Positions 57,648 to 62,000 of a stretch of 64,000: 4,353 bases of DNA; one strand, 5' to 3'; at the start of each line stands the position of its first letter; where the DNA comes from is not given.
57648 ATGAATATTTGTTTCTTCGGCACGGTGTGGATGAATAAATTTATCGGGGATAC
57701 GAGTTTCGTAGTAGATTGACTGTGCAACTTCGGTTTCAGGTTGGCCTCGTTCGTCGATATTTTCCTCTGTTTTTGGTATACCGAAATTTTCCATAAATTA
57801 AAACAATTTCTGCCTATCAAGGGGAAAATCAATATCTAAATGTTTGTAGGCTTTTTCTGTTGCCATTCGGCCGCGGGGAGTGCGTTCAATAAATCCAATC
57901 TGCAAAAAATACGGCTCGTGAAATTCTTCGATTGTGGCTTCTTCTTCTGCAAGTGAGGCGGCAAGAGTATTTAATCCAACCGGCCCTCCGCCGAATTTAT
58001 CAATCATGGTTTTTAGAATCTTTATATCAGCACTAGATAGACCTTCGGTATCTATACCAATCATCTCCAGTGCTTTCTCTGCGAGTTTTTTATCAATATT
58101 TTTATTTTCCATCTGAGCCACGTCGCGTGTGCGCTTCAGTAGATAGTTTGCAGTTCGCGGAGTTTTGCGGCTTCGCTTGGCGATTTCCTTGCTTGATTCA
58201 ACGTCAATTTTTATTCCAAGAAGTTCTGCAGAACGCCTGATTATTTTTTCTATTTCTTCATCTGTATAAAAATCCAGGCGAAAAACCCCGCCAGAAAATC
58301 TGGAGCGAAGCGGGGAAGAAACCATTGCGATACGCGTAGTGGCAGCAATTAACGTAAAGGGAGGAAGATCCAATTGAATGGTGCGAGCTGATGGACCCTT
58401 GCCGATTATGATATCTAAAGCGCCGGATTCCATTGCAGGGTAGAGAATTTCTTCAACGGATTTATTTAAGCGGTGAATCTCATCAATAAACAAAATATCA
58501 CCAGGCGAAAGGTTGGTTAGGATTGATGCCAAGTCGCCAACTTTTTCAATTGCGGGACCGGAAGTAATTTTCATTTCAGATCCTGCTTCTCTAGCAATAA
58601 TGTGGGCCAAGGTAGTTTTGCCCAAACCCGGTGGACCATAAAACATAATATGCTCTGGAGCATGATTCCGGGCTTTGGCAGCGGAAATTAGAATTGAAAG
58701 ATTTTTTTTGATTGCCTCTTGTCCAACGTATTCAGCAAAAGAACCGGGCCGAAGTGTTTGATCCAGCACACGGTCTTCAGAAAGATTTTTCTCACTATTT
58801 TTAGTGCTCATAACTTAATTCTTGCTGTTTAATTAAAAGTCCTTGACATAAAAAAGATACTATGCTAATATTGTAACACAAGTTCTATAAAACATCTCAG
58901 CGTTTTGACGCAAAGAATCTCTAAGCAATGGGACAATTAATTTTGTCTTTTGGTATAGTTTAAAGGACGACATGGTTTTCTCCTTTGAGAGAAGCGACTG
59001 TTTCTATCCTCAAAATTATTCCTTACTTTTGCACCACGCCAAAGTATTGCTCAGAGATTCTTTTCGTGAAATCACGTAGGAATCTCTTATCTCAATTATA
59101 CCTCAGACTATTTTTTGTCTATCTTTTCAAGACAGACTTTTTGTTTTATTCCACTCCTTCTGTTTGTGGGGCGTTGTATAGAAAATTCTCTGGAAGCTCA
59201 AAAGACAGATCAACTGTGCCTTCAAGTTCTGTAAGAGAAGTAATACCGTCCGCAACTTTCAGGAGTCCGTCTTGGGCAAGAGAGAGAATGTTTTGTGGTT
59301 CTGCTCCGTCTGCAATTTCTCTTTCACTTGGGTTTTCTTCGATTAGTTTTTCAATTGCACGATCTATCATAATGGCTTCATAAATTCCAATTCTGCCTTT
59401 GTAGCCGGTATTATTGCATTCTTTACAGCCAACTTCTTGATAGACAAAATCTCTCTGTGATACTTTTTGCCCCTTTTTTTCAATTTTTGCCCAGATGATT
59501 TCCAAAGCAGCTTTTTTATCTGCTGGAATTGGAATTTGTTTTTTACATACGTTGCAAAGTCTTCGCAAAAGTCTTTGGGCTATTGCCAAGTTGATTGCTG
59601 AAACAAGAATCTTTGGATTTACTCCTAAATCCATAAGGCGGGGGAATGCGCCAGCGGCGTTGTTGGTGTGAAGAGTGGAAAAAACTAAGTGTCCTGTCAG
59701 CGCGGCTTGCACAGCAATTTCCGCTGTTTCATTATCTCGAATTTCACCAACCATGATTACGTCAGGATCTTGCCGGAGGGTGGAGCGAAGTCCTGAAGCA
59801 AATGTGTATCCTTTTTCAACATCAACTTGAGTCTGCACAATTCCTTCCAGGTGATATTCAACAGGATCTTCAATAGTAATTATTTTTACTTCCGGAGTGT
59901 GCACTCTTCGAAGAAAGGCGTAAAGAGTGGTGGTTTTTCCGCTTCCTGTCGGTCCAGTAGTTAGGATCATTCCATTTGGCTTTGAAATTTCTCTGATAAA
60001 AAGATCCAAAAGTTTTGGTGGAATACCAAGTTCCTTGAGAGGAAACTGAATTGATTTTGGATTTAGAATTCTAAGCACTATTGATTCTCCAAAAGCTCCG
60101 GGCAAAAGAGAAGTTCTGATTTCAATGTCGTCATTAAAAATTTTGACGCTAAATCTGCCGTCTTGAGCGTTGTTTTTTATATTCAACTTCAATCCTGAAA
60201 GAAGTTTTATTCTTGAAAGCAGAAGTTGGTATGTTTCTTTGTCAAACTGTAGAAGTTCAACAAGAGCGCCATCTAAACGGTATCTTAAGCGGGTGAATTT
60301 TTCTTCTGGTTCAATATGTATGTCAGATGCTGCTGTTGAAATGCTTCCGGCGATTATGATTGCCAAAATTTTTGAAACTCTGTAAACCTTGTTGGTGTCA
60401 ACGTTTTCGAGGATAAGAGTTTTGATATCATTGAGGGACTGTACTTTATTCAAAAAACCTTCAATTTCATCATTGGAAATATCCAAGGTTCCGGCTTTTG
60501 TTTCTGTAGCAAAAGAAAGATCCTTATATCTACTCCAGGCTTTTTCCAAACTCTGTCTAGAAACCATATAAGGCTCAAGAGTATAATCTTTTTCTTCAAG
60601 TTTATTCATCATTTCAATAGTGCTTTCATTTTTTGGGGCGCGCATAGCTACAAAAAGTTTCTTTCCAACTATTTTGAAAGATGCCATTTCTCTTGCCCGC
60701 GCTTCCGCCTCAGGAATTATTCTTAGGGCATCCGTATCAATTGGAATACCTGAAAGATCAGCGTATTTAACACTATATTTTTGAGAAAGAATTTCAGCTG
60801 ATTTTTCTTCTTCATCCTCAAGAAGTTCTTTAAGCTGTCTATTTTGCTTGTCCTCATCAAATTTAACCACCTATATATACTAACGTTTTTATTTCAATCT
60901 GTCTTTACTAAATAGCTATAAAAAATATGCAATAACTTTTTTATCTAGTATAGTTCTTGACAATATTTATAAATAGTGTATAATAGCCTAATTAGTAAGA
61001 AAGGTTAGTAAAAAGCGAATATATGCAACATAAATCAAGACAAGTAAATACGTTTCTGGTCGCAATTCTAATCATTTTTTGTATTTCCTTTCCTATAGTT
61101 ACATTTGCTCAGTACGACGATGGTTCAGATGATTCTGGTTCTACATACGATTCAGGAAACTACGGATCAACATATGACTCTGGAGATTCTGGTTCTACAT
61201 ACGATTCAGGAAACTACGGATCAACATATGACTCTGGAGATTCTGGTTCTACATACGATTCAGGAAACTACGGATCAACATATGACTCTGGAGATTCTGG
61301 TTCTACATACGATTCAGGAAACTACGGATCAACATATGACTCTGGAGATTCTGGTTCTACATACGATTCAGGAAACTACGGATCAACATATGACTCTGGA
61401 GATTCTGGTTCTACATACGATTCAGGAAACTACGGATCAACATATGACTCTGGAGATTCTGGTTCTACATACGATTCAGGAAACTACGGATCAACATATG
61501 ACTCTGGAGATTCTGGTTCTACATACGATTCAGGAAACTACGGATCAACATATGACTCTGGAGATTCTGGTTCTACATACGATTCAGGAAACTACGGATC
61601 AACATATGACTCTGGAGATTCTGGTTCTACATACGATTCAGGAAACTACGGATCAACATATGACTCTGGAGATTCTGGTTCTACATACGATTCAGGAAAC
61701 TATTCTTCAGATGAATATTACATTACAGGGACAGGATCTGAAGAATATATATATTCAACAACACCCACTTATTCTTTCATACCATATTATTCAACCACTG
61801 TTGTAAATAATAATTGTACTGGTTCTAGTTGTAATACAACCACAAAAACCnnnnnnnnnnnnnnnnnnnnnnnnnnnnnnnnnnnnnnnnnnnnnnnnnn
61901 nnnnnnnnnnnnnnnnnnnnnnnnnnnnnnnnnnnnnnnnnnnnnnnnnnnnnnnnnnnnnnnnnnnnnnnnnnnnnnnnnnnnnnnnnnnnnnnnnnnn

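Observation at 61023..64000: Giant surface protein with seven identical 261-bp domain repeats, sharing a PKD-like domain with the T4SS-locus secreted protein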

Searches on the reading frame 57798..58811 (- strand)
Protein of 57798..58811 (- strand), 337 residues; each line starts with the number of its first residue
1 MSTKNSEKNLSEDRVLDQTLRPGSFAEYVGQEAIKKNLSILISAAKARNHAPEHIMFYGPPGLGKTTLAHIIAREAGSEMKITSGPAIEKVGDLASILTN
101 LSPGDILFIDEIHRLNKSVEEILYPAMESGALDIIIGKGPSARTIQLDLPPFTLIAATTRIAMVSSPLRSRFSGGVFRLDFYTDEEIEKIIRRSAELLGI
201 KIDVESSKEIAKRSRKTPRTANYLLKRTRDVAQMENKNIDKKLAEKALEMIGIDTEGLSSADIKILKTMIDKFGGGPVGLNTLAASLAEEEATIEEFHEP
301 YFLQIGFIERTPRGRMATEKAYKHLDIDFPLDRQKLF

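Call 7: search_protein_families(library=pfam, proteins=[window:57798-58811:-], max_evalue=0.1)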
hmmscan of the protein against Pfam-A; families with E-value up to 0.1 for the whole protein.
window:57798-58811:- (337 aa): 32 families (the best 25 are shown)
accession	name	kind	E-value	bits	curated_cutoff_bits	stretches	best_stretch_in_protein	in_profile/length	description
PF05496.18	RuvB_N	-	5e-72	241.3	27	1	20-173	1-154/159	Holliday junction DNA helicase RuvB P-loop domain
PF05491.19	RuvB_C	-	6.4e-26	90.5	24.7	1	256-325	2-71/72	RuvB C-terminal winged helix domain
PF17864.7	AAA_lid_4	-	6.2e-23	80.8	27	1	182-254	1-74/74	RuvB AAA lid domain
PF00004.35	AAA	-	1.9e-19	70.9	21.2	1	55-173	1-124/131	ATPase family associated with various cellular activities (AAA)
PF07728.20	AAA_5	-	9.4e-09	35.8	22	1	54-172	1-139/139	AAA domain (dynein-related subfamily)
PF06068.19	TIP49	-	3.2e-06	27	23.8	1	28-83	26-81/347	TIP49 P-loop domain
PF01078.27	Mg_chelatase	-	1.5e-05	25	20.3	1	25-72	2-42/207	Magnesium chelatase, subunit ChlI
PF00931.28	NB-ARC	-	0.0002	21.2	23.5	1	49-75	15-41/248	NB-ARC domain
PF00910.28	RNA_helicase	-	0.00029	21.7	21.5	1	55-121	1-69/105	RNA helicase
PF07724.20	AAA_2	-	0.00032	21.2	27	1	102-133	74-105/166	AAA domain (Cdc48 subfamily)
PF13191.12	AAA_16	-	0.00037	21.5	32.6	1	46-79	18-51/167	AAA ATPase domain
PF00158.32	Sigma54_activat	-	0.00058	20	20.2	0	103-181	93-158/168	Sigma-54 interaction domain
PF00493.29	MCM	-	0.00088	18.9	23.3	1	25-134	23-152/224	MCM P-loop domain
PF13173.12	AAA_14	-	0.0012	19.3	27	1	55-135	5-94/129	AAA domain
PF13401.12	AAA_22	-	0.0022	18.8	27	0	52-76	5-29/130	AAA domain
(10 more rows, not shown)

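Call 11: find_encoding_contigs(protein=window:57798-58811:-, flank=10000, max_places=10)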
Protein window:57798-58811:- (337 aa): no gene with exactly this product is on record in the collection.

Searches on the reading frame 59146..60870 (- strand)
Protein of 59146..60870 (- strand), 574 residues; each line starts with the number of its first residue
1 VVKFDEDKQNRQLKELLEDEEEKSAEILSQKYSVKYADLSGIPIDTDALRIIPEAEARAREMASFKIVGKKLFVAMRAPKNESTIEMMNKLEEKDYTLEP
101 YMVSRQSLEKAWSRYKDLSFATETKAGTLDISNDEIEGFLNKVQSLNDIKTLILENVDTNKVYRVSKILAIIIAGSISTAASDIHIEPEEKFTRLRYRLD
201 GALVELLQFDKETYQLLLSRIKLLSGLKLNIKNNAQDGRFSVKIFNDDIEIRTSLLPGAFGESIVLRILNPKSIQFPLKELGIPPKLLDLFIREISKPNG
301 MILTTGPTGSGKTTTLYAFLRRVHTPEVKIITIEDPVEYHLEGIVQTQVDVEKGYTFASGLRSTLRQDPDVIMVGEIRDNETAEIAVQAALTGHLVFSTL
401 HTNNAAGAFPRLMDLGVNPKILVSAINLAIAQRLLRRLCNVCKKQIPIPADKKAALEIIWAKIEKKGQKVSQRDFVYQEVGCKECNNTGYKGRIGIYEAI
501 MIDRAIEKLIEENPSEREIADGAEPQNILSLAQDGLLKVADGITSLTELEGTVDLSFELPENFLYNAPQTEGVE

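Call 7: search_protein_families(library=pfam, proteins=[window:59146-60870:-], max_evalue=0.1)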
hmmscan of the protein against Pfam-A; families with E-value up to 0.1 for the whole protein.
window:59146-60870:- (574 aa): 12 families
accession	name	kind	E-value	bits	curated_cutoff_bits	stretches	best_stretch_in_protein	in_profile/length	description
PF00437.27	T2SSE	-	2.3e-121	405.4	24.9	1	165-549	8-368/370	Type II/IV secretion system protein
PF05157.20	MshEN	-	5.9e-08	33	23.1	1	32-117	1-85/90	MshEN domain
PF13401.12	AAA_22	-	0.0013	19.4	27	1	299-337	5-43/130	AAA domain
PF25199.1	nSTAND_NTPase5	-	0.0018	18.6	34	1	295-342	37-85/145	Novel STAND NTPase 5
PF20720.3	nSTAND3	-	0.0056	16.8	27.2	1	294-338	12-56/155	Novel STAND NTPase 3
PF13191.12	AAA_16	-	0.0088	17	32.6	1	293-338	17-61/167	AAA ATPase domain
PF13555.12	AAA_29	-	0.016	15.4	27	1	298-319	21-42/61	P-loop containing region of AAA domain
PF12775.13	AAA_7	-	0.017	15.1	25.8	1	291-333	25-67/181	P-loop containing dynein motor region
PF02399.21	Herpes_ori_bp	-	0.018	13.6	20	0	302-331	52-82/820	Origin of replication binding protein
PF13173.12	AAA_14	-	0.053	14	27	0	300-342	3-46/129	AAA domain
PF00005.33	ABC_tran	-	0.055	14.5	25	0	301-339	13-51/137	ABC transporter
PF04851.21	ResIII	-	0.061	13.7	22.5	0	292-326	16-50/164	Type III restriction enzyme, res subunit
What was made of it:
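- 59146..60870 (-): PilB-type (T2SSE) ATPase gene, transcribed divergently. It is a conserved neighbour of this gene in the related genomes. Pfam T2SSE E=2e-121 (call 7).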

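Call 9: find_encoding_contigs(protein=window:59146-60870:-, flank=10000, max_places=10)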
Protein window:59146-60870:- (574 aa): no gene with exactly this product is on record in the collection.
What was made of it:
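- Tried and rejected: Exact-protein look-ups of the PilB and RuvB neighbours found nothing (calls 9, 11).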

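Call 18: find_related_loci(query=window:59146-60870:-, collection=genome_contigs, flank=10000)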
Query window:59146-60870:- (574 aa) in genome_contigs; peptide patterns used: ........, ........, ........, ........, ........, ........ (x = any residue, [..] = any of these).
599 stretches matched a pattern (row limit reached: there are more); 593 encode a relative of the query (tblastn E <= 1e-3); the best 80 are kept; 80 distinct loci.
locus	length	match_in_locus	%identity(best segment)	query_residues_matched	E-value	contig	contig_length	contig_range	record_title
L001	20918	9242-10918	59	1-558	0e+0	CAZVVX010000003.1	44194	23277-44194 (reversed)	MAG TPA_asm: uncultured Candidatus Saccharibacteria bacterium isolate SRP133034_co1_24 genome assembly, contig: NODE_622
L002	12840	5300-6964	60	2-555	0e+0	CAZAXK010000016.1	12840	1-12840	MAG TPA_asm: uncultured Candidatus Saccharibacteria bacterium isolate SRP286056_co1_285 genome assembly, contig: NODE_61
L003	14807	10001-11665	57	1-556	0e+0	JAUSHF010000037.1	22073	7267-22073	MAG: bacterium isolate E14_metabat.bin.175 E14_k141_1316841, whole genome shotgun sequence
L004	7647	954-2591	60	1-546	0e+0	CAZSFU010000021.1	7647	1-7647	MAG TPA_asm: uncultured Candidatus Saccharibacteria bacterium isolate SRP170004_co1_24 genome assembly, contig: NODE_155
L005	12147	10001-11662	60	1-555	0e+0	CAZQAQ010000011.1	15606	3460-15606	MAG TPA_asm: uncultured Candidatus Saccharibacteria bacterium isolate SRP278252_co1_120 genome assembly, contig: NODE_65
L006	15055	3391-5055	59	2-555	0e+0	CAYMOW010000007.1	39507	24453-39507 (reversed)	MAG TPA_asm: uncultured Candidatus Saccharibacteria bacterium isolate SRP329715_co1_140 genome assembly, contig: NODE_13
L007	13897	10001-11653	60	4-556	0e+0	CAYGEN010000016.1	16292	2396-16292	MAG TPA_asm: uncultured Candidatus Saccharibacteria bacterium isolate ERP113451_co3_404 genome assembly, contig: NODE_26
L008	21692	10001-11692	57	2-558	0e+0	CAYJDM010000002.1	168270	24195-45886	MAG TPA_asm: uncultured Candidatus Saccharibacteria bacterium isolate ERP123247_co1_51 genome assembly, contig: NODE_36_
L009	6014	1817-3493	58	1-558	0e+0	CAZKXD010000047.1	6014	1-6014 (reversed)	MAG TPA_asm: uncultured Candidatus Saccharibacteria bacterium isolate binchicken_co251_982 genome assembly, contig: NODE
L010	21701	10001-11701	58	1-570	0e+0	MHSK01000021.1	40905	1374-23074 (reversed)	MAG: Candidatus Taylorbacteria bacterium RIFCSPLOWO2_12_FULL_43_20 rifcsplowo2_12_scaffold_3640, whole genome shotgun se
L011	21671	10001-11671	58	1-556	0e+0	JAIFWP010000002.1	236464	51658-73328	MAG: Candidatus Parcubacteria bacterium isolate viral-cat_52_19 PAFVLPS_2018_scaffold_420, whole genome shotgun sequence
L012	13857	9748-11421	58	1-555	0e+0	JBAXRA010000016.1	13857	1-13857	MAG: bacterium isolate ELA571 MAG571_16, whole genome shotgun sequence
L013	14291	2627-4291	58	2-555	0e+0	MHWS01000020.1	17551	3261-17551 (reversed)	MAG: Candidatus Zambryskibacteria bacterium RIFCSPLOWO2_12_FULL_39_16 rifcsplowo2_12_scaffold_4585, whole genome shotgun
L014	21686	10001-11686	56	2-555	0e+0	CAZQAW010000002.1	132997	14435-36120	MAG TPA_asm: uncultured Candidatus Saccharibacteria bacterium isolate SRP286056_co1_162 genome assembly, contig: NODE_92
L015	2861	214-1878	55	1-555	0e+0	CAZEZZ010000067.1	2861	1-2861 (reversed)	MAG TPA_asm: uncultured Candidatus Saccharibacteria bacterium isolate SRP104257_co1_235 genome assembly, contig: NODE_44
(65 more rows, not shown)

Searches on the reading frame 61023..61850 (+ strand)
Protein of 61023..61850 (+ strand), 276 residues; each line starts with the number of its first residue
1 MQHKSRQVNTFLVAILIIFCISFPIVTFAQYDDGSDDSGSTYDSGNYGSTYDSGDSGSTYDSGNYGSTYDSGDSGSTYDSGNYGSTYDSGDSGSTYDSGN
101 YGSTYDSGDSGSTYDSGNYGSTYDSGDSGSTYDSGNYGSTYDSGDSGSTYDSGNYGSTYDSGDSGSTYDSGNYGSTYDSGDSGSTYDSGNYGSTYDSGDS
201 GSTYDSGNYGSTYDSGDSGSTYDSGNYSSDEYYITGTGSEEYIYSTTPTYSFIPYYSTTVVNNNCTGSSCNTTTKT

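Call 70: search_protein_families(library=phrogs, proteins=[window:61023-61850:+], max_evalue=0.01)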
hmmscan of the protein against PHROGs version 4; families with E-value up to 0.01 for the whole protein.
window:61023-61850:+ (276 aa): 14 families
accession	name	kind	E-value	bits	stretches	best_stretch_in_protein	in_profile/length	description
phrog_5073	-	tail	2.7e-11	44.2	2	43-159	98-214/519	tail fiber protein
phrog_366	-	tail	1.8e-10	41.8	2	146-246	314-410/474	tail fiber protein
phrog_8745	-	tail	2.8e-10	39.2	2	110-240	1415-1545/1803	tail fiber protein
phrog_28263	-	tail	1.4e-09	36.8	1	39-246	565-772/1400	tail fiber protein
phrog_36982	-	unknown function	2.7e-09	36.5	1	38-267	241-582/944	-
phrog_819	-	tail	6.3e-07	28.9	1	44-233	534-739/1024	tail protein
phrog_29268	-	unknown function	6.9e-07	28.8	2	108-237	427-554/653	-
phrog_6320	-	tail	1.3e-06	28.5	1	45-230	155-361/745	tail fiber protein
phrog_1658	-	unknown function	3.3e-06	28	0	156-250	46-140/239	-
phrog_3420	-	unknown function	5.5e-06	25.2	1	39-219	207-381/929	-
phrog_33406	-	tail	1.4e-05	24.6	1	27-130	173-276/651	tail fiber protein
phrog_18350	-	tail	5.7e-05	23.9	0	39-130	105-194/253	tail fiber protein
phrog_10972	-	tail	0.0013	19.2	0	46-99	170-223/343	tail fiber protein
phrog_38806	-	unknown function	0.0019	18.6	0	21-124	55-155/285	-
